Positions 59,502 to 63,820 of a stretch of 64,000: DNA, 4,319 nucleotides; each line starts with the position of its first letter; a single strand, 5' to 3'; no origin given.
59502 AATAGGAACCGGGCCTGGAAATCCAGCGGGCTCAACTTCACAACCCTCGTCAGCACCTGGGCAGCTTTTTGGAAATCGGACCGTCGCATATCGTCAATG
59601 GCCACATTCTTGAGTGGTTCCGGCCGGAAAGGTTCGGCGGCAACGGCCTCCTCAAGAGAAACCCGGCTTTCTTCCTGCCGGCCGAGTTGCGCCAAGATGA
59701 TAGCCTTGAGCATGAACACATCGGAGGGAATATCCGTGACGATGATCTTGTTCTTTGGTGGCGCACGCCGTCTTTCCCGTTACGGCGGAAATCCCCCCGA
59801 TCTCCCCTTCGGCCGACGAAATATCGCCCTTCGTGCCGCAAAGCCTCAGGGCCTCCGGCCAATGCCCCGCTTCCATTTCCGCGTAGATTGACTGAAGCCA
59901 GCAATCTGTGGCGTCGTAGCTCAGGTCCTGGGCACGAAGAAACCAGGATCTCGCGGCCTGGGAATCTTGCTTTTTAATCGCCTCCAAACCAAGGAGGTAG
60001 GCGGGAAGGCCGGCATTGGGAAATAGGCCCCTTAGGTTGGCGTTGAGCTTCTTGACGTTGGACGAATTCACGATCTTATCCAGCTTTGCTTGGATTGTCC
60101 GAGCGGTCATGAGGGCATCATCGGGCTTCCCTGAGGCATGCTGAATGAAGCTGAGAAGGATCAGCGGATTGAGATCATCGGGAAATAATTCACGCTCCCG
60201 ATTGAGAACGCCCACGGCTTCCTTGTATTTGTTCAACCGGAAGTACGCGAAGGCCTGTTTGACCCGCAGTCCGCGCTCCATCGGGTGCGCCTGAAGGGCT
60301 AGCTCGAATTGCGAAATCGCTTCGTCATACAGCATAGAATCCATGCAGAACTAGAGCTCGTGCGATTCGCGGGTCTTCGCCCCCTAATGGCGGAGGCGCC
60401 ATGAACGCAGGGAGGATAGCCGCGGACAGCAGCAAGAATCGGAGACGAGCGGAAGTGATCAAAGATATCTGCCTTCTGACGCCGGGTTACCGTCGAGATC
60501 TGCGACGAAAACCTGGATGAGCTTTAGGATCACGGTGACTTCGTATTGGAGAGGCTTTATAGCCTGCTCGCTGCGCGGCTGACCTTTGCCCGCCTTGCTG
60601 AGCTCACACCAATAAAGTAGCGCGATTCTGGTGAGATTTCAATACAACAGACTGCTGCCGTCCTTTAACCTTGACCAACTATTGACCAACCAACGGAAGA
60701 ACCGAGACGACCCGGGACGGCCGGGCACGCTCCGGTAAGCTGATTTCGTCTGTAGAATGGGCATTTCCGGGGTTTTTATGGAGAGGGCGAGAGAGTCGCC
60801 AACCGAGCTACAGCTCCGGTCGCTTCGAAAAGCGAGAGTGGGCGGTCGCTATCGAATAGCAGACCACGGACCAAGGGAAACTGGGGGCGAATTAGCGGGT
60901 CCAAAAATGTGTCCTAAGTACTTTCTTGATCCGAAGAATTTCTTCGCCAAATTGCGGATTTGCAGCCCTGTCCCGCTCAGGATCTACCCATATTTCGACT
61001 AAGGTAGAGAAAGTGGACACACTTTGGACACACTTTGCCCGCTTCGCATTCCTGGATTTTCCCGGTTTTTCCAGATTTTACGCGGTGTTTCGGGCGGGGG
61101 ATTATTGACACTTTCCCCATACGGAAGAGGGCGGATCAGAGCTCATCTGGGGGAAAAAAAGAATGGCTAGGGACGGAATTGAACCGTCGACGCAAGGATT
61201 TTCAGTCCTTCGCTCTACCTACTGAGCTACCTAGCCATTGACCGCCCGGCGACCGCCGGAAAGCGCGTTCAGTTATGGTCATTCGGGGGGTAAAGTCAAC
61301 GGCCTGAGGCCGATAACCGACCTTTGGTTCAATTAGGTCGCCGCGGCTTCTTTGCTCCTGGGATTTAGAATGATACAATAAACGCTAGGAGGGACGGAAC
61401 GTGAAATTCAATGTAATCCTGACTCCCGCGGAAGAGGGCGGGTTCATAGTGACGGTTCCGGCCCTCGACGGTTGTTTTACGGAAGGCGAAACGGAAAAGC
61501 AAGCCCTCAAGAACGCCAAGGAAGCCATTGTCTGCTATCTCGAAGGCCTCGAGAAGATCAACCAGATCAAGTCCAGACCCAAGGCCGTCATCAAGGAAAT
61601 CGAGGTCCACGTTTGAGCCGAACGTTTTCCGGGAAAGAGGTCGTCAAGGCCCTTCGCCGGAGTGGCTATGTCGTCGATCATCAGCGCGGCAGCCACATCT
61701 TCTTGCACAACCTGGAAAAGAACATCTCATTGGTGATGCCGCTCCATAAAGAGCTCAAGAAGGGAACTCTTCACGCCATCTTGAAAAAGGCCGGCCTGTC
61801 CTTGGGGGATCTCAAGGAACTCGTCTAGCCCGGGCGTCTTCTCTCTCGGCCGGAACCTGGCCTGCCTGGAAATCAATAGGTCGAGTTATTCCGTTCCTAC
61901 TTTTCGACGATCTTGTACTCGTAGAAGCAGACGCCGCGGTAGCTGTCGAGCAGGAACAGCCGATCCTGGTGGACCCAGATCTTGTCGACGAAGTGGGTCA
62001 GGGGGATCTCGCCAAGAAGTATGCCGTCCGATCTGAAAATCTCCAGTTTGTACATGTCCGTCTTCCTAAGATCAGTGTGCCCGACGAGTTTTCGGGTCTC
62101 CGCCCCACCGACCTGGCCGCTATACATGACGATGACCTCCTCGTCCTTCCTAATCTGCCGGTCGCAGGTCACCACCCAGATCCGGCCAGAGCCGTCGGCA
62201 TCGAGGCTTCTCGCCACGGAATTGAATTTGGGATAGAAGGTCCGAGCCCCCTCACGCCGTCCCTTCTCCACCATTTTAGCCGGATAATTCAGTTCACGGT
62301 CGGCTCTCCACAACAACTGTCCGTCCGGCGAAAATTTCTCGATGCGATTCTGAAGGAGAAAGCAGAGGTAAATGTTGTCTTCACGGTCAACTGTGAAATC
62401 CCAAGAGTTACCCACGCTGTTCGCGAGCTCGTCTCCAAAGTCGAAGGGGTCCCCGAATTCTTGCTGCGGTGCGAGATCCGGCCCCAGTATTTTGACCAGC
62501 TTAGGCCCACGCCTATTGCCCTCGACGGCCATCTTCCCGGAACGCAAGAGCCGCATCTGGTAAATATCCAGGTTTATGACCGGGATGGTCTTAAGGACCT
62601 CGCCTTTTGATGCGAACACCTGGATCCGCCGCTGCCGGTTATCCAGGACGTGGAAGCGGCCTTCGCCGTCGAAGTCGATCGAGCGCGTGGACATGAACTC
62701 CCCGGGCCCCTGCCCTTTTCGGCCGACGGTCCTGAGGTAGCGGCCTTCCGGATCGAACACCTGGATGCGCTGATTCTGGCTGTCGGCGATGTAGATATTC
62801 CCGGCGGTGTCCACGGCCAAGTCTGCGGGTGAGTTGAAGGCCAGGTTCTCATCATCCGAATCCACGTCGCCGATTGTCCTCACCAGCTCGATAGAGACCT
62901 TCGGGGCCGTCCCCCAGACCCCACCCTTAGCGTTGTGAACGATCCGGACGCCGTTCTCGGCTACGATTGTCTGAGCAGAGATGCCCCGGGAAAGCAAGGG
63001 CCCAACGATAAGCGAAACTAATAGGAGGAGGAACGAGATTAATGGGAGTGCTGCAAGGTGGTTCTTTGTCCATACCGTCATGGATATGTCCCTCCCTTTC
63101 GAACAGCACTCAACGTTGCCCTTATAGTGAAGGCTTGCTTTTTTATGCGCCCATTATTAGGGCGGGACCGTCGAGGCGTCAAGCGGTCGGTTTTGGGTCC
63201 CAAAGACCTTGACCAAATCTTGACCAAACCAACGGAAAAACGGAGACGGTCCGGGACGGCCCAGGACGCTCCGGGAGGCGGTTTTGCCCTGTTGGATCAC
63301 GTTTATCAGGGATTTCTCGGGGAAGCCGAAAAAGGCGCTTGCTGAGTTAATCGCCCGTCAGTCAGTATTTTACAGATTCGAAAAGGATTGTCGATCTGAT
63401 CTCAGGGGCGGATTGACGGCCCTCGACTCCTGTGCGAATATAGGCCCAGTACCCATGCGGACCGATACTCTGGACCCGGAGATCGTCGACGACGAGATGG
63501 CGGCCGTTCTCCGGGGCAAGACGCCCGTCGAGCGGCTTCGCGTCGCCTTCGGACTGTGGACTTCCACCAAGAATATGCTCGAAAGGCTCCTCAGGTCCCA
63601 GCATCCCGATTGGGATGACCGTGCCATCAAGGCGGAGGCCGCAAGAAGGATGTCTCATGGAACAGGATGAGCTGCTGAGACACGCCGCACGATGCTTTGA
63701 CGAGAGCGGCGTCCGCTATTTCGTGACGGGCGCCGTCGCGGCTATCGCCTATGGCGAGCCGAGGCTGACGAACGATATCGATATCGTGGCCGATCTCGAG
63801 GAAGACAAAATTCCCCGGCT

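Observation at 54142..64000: Tandem tRNA-Phe(GAA) array: three full tRNA copies re-seeding the same flanks around different secreted cargo genes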

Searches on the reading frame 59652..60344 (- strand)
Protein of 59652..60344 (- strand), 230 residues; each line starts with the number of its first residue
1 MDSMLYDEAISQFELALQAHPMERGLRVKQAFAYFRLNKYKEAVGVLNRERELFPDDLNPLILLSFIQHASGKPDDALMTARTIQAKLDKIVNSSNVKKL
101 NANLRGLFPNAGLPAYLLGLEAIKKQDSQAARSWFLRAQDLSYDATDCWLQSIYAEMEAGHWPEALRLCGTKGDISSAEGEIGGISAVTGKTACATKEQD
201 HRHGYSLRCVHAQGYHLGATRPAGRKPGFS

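Call 9: search_protein_families(library=pfam, proteins=[window:59652-60344:-], max_evalue=0.01)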
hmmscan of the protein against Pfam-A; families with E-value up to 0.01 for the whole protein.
window:59652-60344:- (230 aa): 8 families
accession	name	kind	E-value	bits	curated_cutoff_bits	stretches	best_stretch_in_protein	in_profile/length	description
PF07719.23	TPR_2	-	3.5e-08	33.4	27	0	30-57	7-34/34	Tetratricopeptide repeat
PF13428.12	TPR_14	-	4.7e-07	30.3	23.5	0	28-64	5-41/44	Tetratricopeptide repeat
PF14559.12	TPR_19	-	1.4e-06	29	25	1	6-56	7-57/68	Tetratricopeptide repeat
PF12895.13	ANAPC3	-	7.9e-06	26.5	27.2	1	4-80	3-78/82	Anaphase-promoting complex, cyclosome, subunit 3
PF13432.12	TPR_16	-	6.2e-05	23.8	32.7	1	6-57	13-64/65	Tetratricopeptide repeat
PF13181.12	TPR_8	-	0.0011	19.4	25.7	0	116-142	5-31/34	Tetratricopeptide repeat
PF13424.12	TPR_12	-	0.0033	18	30.1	0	29-80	8-67/77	Tetratricopeptide repeat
PF00515.34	TPR_1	-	0.0038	17.4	27.8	0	31-44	8-21/34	Tetratricopeptide repeat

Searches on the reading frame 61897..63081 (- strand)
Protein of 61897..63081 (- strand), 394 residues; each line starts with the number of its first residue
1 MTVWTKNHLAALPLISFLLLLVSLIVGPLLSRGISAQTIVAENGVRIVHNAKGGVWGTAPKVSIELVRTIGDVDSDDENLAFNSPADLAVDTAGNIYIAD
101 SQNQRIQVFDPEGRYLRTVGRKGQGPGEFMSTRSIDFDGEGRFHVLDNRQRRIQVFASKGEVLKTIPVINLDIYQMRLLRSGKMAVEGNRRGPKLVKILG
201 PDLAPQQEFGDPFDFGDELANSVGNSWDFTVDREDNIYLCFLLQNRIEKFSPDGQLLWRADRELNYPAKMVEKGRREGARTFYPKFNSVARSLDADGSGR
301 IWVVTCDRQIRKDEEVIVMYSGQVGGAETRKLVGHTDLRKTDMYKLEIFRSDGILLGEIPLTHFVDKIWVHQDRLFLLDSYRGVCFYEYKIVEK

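Call 9: search_protein_families(library=pfam, proteins=[window:61897-63081:-], max_evalue=0.01)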
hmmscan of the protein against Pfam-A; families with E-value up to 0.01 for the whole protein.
window:61897-63081:- (394 aa): 6 families
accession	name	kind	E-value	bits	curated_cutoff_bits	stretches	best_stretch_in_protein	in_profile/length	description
PF17170.10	DUF5128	-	2e-13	50.7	22.9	1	92-168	52-132/321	6-bladed beta-propeller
PF01436.27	NHL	-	6.4e-10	39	20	1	82-109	1-28/28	NHL repeat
PF08450.18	SGL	-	1.4e-06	28.6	26.3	0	84-119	185-220/246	SMP-30/Gluconolactonase/LRE-like region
PF22701.2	Mala_s_1-like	-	0.00012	22.3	27.5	0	85-198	1-105/195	Mal s 1 allergenic protein-like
PF06739.17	SBBP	-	0.00041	20.7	20.5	0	85-99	15-29/38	Beta-propeller repeat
PF15869.11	TolB_like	-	0.00064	19.6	29.2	1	111-162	48-99/296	TolB-like 6-blade propeller-like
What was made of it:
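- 61897..63081 (-): Cargo: DUF5128/NHL beta-propeller 2 with an N-terminal membrane or signal segment. Pfam (call 9).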

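Call 11: find_encoding_contigs(protein=window:61897-63081:-, flank=10000, max_places=6)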
Protein window:61897-63081:- (394 aa): 2 contigs read that carry it; 2 places shown.
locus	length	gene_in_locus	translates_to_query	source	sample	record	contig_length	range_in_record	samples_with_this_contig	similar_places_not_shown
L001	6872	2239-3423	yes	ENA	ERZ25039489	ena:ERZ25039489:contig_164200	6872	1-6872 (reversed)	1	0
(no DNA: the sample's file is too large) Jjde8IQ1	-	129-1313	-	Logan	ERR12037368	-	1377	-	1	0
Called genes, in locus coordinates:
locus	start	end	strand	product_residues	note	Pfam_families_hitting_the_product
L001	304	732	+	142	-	-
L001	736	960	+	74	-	-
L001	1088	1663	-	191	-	-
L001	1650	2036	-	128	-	PF18993:Rv0078B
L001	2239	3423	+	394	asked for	PF08450:SGL (faint), PF01436:NHL, PF17170:DUF5128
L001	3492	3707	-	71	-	PF07927:HicA_toxin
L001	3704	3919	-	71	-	PF15919:HicB_lk_antitox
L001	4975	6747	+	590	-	PF12895:ANAPC3 (faint), PF13174:TPR_6 (faint), PF13424:TPR_12 (weak), PF13414:TPR_11, PF13424:TPR_12 (weak), PF00515:TPR_1 (weak), PF07719:TPR_2 (weak), PF14559:TPR_19 (weak), +12 more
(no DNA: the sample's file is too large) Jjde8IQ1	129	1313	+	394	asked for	PF08450:SGL (faint), PF01436:NHL, PF17170:DUF5128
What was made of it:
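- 61897..63081 (-): An identical protein sits on the independent contig L001 (call 11).
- On CIME / accretion array: L001 adds only 1.3 kb (call 11), and the longer source contig was not returned.
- Tried and rejected: Propeller 2 gave L001, which adds just 1.3 kb (call 11).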

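Call 21: search_protein_families(library=pfam, proteins=[L001:304-732:+, L001:1088-1663:-], max_evalue=0.001)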
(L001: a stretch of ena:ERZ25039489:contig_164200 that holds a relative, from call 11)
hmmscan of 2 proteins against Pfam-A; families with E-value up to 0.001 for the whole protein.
L001:304-732:+ (142 aa): 0 families

L001:1088-1663:- (191 aa): 1 family
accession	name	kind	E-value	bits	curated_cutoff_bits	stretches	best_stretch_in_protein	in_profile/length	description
PF08843.17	AbiEii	-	4.5e-05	23.9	22.5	1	25-161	19-177/238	Nucleotidyl transferase AbiEii toxin, Type IV TA system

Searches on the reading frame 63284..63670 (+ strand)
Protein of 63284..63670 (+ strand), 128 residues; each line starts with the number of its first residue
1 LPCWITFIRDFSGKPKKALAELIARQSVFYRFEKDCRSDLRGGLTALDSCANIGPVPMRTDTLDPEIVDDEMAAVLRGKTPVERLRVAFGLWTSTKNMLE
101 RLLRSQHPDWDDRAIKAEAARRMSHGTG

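Call 9: search_protein_families(library=pfam, proteins=[window:63284-63670:+], max_evalue=0.01)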
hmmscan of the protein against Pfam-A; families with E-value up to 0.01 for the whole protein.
window:63284-63670:+ (128 aa): 1 family
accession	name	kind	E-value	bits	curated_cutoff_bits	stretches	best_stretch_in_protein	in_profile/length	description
PF18993.5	Rv0078B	-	1.7e-09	38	27.1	1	79-124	3-48/63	Rv0078B-related antitoxin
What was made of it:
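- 63284..64000 (+): Start of the next unit: Rv0078B-like antitoxin (ORF 63284-63670) and the N-terminal part of an AbiEii-like toxin (63657 to beyond the window). Pfam PF18993 (call 9).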

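Call 17: find_encoding_contigs(protein=window:63284-63670:+, flank=10000, max_places=8)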
Protein window:63284-63670:+ (128 aa): no gene with exactly this product is on record in the collection.
